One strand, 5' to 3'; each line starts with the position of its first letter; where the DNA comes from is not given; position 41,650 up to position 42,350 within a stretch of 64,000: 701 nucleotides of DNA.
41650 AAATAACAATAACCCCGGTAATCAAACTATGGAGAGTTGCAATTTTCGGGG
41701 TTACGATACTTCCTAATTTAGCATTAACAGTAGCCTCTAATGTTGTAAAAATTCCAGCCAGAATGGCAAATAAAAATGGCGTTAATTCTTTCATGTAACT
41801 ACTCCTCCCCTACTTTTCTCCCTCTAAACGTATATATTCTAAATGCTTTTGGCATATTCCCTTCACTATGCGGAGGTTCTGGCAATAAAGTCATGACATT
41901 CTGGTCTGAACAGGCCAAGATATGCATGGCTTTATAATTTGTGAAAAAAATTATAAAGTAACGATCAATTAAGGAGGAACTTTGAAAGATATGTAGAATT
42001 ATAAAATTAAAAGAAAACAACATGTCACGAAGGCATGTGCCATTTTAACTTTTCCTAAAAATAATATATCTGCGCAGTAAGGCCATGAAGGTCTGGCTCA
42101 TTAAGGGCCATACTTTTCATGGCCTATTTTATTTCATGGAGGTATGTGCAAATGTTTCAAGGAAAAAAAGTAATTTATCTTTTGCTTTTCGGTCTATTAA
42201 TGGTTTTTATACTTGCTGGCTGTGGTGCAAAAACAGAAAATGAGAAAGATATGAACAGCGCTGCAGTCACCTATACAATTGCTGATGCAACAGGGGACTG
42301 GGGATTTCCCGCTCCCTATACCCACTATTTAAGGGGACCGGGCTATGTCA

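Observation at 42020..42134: Paralogous two-hairpin leaders upstream of a Nik/Opp-type importer and an FmdE-like gene: candidate new cis-regulatory RNA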

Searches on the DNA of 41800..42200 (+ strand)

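Call 5: search_rna_families(source=window, start=41800, end=42200, threshold=evalue, max_evalue=10, show_alignments=3)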
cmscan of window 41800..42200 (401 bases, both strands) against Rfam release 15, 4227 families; matches with E-value up to 10: 8.
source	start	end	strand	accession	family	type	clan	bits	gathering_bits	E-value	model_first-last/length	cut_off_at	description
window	41978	42148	+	RF02414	rli60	Gene; sRNA;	-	26.5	60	0.17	1-191/191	no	Listeria sRNA rli60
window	42009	42185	+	RF00336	snoJ26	Gene; snRNA; snoRNA; CD-box;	-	24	50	0.096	1-147/147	no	Small nucleolar RNA J26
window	42001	42129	+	RF00007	U12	Gene; snRNA; splicing;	CL00006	20.4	53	0.057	1-151/151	no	U12 minor spliceosomal RNA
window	42113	42164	-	RF02098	DGCR5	Gene; lncRNA;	-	18.8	50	0.4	1-49/49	no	DiGeorge syndrome critical region gene 5 conserved region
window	41880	41999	+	RF01931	bxd_3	Gene; lncRNA;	-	18.3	70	6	1-137/137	no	Bithoraxoid conserved region 3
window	42123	42200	+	RF01873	PISRT1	Gene; lncRNA;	-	17.6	70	7.6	1-87/107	3'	Polled intersex syndrome regulated transcript 1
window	42122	42188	-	RF02107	DLEU2_3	Gene; lncRNA;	-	15.9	60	8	1-76/76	no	Deleted in lymphocytic leukemia 2 conserved region 3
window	42079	42200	+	RF02412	snoR144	Gene; snRNA; snoRNA; HACA-box;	-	12.8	100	9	1-145/145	no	Small nucleolar RNA snoR144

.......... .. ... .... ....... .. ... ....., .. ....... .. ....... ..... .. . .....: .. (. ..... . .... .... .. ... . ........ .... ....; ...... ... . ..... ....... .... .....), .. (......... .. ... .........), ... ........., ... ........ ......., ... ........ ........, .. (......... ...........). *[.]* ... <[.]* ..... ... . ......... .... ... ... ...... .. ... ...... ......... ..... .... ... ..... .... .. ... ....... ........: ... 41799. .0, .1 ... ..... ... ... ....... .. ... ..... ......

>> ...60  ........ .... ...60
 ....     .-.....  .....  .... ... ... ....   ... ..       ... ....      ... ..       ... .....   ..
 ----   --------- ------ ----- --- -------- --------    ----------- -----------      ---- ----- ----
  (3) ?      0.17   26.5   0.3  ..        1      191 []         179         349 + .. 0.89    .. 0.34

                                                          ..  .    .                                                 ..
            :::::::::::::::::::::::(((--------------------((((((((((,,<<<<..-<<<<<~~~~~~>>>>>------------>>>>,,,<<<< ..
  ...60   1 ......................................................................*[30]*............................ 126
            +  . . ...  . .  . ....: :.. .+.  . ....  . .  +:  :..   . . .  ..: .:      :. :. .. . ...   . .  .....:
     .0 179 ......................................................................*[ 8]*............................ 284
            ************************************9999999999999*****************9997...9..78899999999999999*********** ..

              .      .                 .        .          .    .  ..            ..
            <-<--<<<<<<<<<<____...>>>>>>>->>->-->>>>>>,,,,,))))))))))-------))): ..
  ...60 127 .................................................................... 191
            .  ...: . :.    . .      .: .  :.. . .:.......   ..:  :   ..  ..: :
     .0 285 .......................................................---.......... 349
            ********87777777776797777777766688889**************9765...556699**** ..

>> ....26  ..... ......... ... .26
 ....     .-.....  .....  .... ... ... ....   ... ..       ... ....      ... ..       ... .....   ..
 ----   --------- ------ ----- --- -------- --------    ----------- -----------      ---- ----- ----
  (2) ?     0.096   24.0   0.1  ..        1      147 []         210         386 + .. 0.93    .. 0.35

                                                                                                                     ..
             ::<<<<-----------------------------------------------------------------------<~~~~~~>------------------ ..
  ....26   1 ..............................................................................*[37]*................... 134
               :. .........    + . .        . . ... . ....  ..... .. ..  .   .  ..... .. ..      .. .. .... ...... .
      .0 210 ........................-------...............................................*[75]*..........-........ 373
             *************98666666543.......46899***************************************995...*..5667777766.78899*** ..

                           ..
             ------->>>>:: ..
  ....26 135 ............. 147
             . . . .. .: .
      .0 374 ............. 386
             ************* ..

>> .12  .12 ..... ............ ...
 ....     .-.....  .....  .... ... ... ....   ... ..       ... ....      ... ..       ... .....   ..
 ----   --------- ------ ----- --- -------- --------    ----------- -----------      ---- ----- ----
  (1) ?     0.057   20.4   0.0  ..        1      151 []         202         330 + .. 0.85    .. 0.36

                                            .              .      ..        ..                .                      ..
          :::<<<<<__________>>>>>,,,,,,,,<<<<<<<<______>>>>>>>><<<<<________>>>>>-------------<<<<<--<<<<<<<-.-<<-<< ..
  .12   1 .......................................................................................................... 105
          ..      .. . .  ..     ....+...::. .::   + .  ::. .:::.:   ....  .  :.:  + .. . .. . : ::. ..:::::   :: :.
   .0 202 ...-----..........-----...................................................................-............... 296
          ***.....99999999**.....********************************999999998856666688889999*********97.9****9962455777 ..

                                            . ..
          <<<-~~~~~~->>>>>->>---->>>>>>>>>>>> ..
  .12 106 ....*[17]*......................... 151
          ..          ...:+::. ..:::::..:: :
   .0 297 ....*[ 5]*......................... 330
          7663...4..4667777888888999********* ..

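Call 51: build_rna_model(alignment_id=A3, structure=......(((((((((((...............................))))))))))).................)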
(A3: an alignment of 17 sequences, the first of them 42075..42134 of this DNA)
Model R1 built from alignment A3 (17 sequences, 76 columns); structure: as given.
model positions 65; base pairs 11; branch points 0; effective number of sequences 17; information 0.686 bits per position. Calibrated on 0.2 Mb of random sequence (short: E-values are rough).
structure used (alignment columns):
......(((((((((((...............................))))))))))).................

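Call 52: search_with_rna_model(model_id=R1, sources=[window, L001, L003, L004, L006, L007, L008, L009, L010, L011, L012, L013, L014, L015, L016, L017, L018, L019, L020, L021, L022, L023, L024, L025, L026, L027, L028, L029, L030, L031, L032, L033, L034, L035, L036, L037, L038, L039, L040, L041, L042, L043, L044, L045, L046, L047, L048, L049, L050, L051, L052, L053, L054, L055, L056, L057, L058, L059, L060, L061, L062, L063, L064, L065, L066, L067, L068, L069, L070, L071, L072, L073, L074, L075, L076, L077, L078, L079, L080, L081, L082, L083, L084, L085], max_evalue=1)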
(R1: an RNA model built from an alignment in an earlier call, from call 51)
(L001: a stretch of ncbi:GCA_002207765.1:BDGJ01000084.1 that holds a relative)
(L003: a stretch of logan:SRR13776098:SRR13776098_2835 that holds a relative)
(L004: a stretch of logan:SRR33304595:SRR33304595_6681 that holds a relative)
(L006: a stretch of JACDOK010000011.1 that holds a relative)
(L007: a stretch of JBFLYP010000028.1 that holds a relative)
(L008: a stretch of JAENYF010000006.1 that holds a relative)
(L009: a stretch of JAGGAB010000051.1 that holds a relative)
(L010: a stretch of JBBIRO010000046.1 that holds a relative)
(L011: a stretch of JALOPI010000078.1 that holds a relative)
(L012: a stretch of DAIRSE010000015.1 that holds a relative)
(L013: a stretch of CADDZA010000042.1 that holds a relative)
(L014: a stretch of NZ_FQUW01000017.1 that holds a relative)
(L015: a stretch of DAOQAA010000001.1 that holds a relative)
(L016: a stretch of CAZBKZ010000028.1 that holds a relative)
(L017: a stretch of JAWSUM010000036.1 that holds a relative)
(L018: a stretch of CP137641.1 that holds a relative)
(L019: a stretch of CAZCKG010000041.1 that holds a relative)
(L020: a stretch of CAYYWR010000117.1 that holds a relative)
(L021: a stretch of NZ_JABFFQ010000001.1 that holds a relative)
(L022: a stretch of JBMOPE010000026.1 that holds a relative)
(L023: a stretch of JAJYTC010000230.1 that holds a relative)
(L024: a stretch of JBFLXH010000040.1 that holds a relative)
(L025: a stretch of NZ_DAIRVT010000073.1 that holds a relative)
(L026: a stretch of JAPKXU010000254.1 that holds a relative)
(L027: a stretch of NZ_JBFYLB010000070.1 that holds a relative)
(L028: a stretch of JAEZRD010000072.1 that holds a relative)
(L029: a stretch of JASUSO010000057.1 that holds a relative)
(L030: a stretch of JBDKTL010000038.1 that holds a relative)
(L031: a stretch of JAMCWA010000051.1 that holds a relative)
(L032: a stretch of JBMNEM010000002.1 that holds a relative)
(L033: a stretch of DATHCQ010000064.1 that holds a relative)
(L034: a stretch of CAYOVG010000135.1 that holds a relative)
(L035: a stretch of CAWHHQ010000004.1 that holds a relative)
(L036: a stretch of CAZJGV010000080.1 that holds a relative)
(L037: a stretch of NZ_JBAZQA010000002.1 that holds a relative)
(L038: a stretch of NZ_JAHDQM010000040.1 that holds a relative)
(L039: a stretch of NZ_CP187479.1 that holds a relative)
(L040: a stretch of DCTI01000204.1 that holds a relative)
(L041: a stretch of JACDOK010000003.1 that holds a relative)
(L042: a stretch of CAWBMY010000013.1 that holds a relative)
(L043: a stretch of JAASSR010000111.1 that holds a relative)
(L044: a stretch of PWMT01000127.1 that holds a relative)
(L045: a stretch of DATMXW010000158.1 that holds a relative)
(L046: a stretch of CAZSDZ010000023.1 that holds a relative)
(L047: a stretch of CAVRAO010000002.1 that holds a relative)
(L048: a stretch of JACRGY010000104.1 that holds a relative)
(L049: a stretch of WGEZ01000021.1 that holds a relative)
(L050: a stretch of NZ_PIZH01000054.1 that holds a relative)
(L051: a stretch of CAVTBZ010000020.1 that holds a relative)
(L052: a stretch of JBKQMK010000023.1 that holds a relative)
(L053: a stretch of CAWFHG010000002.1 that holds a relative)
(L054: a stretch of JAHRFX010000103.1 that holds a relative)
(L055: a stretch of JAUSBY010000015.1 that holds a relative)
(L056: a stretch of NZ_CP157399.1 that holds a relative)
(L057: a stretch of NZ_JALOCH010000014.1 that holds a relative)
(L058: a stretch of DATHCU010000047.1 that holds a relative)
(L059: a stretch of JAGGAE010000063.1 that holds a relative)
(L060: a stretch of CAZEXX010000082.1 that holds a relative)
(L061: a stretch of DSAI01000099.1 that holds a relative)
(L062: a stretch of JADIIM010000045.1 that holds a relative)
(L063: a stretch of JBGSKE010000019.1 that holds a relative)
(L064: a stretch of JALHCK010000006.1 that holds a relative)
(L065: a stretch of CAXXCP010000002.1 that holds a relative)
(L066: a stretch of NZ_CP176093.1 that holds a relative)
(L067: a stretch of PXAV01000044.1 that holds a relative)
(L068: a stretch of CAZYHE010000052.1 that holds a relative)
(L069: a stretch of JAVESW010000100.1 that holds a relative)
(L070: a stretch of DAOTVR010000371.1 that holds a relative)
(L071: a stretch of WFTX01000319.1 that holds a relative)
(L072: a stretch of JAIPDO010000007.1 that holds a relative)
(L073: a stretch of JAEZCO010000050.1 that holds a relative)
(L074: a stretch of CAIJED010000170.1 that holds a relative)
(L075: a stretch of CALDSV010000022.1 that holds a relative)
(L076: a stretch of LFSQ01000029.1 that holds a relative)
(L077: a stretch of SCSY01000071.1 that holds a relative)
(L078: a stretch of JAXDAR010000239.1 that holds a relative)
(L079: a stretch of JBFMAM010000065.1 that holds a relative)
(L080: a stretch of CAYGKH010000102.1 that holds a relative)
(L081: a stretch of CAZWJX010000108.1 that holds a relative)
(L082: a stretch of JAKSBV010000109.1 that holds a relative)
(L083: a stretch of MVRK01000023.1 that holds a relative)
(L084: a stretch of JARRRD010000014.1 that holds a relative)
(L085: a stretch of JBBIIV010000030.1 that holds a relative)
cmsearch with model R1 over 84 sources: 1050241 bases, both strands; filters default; matches with E-value up to 1: 29.
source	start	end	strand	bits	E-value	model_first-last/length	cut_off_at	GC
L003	212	275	+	50.7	2.2e-09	1-65/65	no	0.41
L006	7911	7975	+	50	3.4e-09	1-65/65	no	0.45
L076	6924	6986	+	49.8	3.8e-09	1-65/65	no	0.49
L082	598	657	+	49.5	4.6e-09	1-65/65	no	0.4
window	42075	42136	+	48.8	6.7e-09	1-65/65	no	0.42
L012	7910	7972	+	48.1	1e-08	1-65/65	no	0.57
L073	1953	2012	+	47.6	1.4e-08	1-65/65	no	0.33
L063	6247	6313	+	47.1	1.8e-08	1-65/65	no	0.39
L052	7843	7911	+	46.9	2.1e-08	1-65/65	no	0.49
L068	2157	2222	+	46.7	2.3e-08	1-65/65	no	0.58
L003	927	984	+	45.6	4.6e-08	1-65/65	no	0.34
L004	2907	2972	+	45.4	5e-08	1-65/65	no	0.3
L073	3269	3335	+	45.3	5.3e-08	1-65/65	no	0.28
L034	14295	14359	-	44.3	9.4e-08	1-65/65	no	0.52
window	53438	53500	+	43.4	1.7e-07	1-65/65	no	0.35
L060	2754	2819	+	37.8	4.5e-06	1-65/65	no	0.59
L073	6975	7033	+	30.7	0.0003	1-65/65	no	0.34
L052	7507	7576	-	28.8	0.00089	1-65/65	no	0.54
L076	8974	9032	+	28.2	0.0013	1-65/65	no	0.47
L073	3263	3329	-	27.6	0.0018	1-65/65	no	0.27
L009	12894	12960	-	26.6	0.0032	1-65/65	no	0.45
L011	9405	9471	-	23.7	0.018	1-65/65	no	0.52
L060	2748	2813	-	21.1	0.087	1-65/65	no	0.58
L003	209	269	-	20.7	0.11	1-65/65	no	0.46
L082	594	651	-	20.4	0.13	1-65/65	no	0.41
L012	7904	7966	-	19.4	0.23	1-65/65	no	0.57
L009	5452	5518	+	19.2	0.26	1-65/65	no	0.36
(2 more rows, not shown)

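Call 67: search_with_rna_model(model_id=R1, sources=[L086, L087, L088, L089], max_evalue=1, show_alignments=6)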
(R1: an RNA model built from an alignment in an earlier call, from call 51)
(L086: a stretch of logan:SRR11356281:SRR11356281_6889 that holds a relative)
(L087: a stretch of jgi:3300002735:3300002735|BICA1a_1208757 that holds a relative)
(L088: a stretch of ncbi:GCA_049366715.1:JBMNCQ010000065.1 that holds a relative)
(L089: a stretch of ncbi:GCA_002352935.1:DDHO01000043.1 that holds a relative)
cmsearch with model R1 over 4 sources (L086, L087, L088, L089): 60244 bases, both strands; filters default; matches with E-value up to 1: 6.
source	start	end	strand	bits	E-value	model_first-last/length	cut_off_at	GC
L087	2391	2446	+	39.9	7.7e-08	1-65/65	no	0.43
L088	2403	2459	+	34.4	1.9e-06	1-65/65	no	0.42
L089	2288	2347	+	23.6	0.0011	1-65/65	no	0.4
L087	2385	2440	-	17.3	0.046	1-65/65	no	0.45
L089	6065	6089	-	14.2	0.29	1-65/65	no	0.16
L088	2397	2453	-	12.5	0.79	1-65/65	no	0.46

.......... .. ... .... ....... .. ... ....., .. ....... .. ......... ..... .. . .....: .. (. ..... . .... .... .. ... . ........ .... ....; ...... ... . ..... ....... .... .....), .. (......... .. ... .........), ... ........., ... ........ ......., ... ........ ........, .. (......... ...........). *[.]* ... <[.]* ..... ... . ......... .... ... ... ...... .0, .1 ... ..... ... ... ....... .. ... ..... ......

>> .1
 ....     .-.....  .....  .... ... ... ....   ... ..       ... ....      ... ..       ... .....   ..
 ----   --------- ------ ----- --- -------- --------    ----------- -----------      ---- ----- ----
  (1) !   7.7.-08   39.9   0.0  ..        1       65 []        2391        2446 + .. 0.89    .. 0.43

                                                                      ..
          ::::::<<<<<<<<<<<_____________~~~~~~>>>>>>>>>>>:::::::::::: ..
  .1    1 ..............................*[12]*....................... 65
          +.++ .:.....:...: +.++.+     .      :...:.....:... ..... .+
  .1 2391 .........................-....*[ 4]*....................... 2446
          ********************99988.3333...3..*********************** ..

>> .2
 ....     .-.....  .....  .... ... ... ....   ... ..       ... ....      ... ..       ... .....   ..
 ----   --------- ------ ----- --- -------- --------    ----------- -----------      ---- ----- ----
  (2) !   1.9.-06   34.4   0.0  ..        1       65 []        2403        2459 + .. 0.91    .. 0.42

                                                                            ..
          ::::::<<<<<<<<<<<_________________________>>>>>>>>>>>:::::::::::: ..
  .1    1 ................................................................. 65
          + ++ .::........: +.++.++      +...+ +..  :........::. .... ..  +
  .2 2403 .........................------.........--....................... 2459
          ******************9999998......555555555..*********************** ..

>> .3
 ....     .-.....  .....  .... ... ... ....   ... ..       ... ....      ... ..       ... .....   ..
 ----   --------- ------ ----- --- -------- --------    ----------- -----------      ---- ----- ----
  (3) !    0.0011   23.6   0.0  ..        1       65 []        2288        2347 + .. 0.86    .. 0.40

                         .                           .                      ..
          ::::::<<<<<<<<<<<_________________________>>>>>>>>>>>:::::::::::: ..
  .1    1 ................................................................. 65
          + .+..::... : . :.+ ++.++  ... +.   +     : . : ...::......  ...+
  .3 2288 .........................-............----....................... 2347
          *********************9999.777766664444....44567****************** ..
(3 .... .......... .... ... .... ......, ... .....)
